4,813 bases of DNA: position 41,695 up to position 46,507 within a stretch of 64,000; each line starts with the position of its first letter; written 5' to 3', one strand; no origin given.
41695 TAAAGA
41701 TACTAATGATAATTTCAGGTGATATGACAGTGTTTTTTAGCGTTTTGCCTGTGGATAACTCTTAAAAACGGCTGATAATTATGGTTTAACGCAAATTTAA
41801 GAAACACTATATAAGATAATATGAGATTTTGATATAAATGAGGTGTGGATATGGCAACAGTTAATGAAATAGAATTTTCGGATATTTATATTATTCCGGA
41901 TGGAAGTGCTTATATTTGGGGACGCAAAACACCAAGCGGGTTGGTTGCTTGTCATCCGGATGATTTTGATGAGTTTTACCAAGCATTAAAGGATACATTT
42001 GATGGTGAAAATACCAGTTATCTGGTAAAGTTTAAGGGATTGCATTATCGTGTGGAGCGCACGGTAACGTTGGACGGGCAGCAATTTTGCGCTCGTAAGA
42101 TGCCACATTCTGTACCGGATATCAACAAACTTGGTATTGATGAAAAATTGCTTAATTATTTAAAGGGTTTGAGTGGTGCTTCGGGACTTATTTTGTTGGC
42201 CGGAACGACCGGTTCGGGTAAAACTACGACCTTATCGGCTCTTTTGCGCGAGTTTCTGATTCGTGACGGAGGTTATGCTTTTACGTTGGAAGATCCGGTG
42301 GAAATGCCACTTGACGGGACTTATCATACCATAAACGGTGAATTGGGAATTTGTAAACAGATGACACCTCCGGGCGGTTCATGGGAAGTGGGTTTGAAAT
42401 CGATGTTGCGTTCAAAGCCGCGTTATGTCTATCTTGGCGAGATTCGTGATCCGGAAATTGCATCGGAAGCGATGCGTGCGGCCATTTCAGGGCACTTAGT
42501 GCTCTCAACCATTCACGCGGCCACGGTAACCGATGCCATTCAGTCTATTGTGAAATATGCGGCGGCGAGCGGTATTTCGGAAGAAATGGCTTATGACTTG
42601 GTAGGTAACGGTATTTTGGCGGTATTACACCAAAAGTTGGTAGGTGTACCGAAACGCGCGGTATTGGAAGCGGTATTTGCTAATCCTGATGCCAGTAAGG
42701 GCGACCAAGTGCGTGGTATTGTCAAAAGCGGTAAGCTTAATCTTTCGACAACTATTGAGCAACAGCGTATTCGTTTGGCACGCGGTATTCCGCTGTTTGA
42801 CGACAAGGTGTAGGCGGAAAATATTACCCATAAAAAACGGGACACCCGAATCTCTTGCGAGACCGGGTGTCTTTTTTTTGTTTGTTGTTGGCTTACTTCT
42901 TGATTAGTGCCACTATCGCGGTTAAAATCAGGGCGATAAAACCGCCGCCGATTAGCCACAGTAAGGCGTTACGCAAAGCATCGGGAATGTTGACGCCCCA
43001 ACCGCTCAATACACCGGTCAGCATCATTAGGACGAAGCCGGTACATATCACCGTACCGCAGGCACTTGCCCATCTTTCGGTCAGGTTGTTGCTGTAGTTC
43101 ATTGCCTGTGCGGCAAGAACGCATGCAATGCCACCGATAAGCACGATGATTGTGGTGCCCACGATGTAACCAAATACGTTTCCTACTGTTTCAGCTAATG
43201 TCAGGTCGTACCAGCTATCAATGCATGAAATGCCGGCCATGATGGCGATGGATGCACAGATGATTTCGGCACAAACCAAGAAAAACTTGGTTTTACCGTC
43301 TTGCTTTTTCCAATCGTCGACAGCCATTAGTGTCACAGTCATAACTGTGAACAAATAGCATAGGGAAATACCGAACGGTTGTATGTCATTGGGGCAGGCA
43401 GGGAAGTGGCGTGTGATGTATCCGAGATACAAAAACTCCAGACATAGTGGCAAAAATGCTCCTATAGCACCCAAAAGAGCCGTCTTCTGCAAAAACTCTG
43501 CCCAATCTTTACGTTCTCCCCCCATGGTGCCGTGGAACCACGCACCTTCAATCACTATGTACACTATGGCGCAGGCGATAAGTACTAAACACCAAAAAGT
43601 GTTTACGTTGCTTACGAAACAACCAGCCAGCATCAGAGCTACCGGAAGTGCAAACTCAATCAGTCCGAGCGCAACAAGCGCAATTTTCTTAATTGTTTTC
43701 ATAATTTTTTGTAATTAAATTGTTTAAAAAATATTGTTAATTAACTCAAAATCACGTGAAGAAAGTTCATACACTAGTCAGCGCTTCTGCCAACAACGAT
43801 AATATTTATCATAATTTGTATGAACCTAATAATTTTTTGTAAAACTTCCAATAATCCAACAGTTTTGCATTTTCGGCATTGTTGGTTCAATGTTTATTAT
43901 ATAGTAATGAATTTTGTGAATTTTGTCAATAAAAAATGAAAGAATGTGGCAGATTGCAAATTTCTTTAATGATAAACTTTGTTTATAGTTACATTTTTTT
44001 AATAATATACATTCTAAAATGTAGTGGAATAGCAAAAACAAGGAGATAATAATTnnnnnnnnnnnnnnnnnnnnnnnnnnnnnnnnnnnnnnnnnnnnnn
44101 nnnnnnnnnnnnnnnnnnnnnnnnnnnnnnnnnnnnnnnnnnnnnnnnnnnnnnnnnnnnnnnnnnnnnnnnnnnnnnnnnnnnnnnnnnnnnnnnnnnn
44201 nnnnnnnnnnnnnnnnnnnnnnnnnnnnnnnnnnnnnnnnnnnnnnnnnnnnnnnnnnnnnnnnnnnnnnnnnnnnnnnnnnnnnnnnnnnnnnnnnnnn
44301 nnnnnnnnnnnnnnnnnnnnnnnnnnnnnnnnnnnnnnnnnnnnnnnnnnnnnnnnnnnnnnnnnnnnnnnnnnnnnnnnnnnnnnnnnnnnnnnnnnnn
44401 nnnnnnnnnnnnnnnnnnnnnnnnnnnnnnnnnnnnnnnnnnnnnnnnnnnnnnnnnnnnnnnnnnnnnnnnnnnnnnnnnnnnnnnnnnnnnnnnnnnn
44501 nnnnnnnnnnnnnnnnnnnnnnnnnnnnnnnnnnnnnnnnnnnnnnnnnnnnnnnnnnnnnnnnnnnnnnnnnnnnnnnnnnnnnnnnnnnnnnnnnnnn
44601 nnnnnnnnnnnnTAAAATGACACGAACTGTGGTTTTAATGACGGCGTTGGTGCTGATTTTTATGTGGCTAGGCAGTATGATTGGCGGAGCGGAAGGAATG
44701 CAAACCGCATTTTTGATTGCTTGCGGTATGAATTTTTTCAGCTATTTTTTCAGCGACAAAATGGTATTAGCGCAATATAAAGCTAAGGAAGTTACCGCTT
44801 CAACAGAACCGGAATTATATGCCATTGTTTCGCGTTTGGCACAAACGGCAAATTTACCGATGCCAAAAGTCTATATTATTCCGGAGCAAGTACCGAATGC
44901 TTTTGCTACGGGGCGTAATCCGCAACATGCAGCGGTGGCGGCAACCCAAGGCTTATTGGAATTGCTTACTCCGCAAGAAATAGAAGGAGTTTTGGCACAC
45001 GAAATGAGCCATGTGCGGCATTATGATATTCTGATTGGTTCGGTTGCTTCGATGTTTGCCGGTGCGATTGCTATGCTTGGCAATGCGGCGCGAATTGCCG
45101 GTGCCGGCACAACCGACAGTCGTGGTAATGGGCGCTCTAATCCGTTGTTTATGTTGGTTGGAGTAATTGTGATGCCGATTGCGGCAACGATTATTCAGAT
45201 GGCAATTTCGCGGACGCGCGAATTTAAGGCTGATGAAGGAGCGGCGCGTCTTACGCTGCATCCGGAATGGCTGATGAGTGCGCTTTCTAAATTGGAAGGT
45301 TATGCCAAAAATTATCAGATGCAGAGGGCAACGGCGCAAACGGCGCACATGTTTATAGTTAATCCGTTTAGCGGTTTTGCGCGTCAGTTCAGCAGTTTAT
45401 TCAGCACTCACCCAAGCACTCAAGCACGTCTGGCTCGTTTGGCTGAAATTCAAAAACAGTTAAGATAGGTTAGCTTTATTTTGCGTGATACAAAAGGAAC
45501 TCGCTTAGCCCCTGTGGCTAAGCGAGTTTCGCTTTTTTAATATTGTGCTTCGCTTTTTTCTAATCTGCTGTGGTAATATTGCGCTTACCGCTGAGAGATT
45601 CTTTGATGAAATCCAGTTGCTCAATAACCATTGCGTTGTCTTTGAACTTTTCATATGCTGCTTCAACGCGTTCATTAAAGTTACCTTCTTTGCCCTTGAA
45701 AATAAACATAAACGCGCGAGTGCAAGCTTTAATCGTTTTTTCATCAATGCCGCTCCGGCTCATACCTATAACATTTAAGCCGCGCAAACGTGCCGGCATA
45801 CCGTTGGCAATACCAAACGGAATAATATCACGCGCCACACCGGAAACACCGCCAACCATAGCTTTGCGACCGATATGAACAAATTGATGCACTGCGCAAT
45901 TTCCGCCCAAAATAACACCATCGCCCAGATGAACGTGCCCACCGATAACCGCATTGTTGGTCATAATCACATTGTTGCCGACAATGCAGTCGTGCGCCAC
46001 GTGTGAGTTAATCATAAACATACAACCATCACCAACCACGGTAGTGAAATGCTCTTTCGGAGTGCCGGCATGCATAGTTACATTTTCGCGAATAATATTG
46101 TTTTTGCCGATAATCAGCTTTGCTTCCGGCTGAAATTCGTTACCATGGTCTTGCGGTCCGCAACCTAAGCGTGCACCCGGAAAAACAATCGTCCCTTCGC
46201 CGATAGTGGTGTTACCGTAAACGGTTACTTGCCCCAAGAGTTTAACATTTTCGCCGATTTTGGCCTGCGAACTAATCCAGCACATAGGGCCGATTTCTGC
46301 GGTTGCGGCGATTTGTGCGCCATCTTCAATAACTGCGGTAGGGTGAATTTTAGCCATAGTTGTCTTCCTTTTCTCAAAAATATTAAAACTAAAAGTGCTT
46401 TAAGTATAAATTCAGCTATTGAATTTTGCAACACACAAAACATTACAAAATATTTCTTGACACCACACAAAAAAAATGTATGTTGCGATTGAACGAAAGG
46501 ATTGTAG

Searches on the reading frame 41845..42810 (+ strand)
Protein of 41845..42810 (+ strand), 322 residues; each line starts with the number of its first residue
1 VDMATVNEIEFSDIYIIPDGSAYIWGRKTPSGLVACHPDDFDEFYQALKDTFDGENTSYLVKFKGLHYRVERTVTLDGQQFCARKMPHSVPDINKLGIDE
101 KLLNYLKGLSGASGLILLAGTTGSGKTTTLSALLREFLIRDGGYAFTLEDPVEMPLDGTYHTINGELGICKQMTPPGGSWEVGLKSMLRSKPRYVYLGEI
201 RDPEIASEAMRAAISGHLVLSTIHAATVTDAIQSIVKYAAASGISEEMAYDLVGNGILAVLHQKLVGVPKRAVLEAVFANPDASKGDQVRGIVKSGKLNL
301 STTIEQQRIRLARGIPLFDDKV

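Call 3: search_protein_families(library=pfam, proteins=[window:41845-42810:+], max_evalue=0.01)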
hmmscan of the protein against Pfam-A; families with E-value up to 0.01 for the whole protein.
window:41845-42810:+ (322 aa): 8 families
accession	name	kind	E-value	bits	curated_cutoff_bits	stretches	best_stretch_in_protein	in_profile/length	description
PF00437.27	T2SSE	-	2e-32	112.7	24.9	1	60-267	86-279/370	Type II/IV secretion system protein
PF13191.12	AAA_16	-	5e-05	24.3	32.6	1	100-156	10-66/167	AAA ATPase domain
PF13401.12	AAA_22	-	0.00046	20.9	27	1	113-169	5-60/130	AAA domain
PF06414.18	Zeta_toxin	-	0.0015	18.5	22.3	1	115-144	18-46/199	Zeta toxin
PF13481.12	AAA_25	-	0.0035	17.4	27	1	102-138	22-58/195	AAA domain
PF25199.1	nSTAND_NTPase5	-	0.0047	17.2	34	0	95-146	21-73/145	Novel STAND NTPase 5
PF01580.24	FtsK_SpoIIIE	-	0.0051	16.7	24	1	114-135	40-61/221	FtsK/SpoIIIE family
PF13238.12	AAA_18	-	0.0073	17.2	29.4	0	116-136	1-21/128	AAA domain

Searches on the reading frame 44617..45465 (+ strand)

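Call 53: search_protein_families(library=pfam, proteins=[window:44617-45465:+], max_evalue=0.001)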
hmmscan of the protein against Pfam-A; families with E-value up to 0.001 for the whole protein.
window:44617-45465:+ (283 aa): 1 family
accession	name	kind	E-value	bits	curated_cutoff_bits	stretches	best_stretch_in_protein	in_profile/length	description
PF01435.24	Peptidase_M48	-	1.9e-33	116.3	20.3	1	63-278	3-185/186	Peptidase family M48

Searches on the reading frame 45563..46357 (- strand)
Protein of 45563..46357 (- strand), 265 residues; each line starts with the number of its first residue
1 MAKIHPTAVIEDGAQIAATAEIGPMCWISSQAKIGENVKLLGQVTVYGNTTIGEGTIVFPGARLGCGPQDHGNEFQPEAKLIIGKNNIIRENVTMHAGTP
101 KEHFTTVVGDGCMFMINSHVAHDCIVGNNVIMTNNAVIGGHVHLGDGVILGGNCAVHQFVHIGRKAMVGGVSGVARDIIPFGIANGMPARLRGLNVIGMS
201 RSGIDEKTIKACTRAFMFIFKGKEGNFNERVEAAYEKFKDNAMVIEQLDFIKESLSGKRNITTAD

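Call 53: search_protein_families(library=pfam, proteins=[window:45563-46357:-], max_evalue=0.001)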
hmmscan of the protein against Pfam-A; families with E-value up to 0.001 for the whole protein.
window:45563-46357:- (265 aa): 3 families
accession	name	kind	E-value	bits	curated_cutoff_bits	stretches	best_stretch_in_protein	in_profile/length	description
PF00132.30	Hexapep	-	2.5e-24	84.3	27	2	106-140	2-36/36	Bacterial transferase hexapeptide (six repeats)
PF13720.11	Acetyltransf_11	-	1.3e-16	61.2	24.5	1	177-255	1-78/82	Udp N-acetylglucosamine O-acyltransferase; Domain 2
PF25084.1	LbH_EIF2B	-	1.2e-07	32.2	54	0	81-166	22-103/105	EIF2B subunit epsilon LbH domain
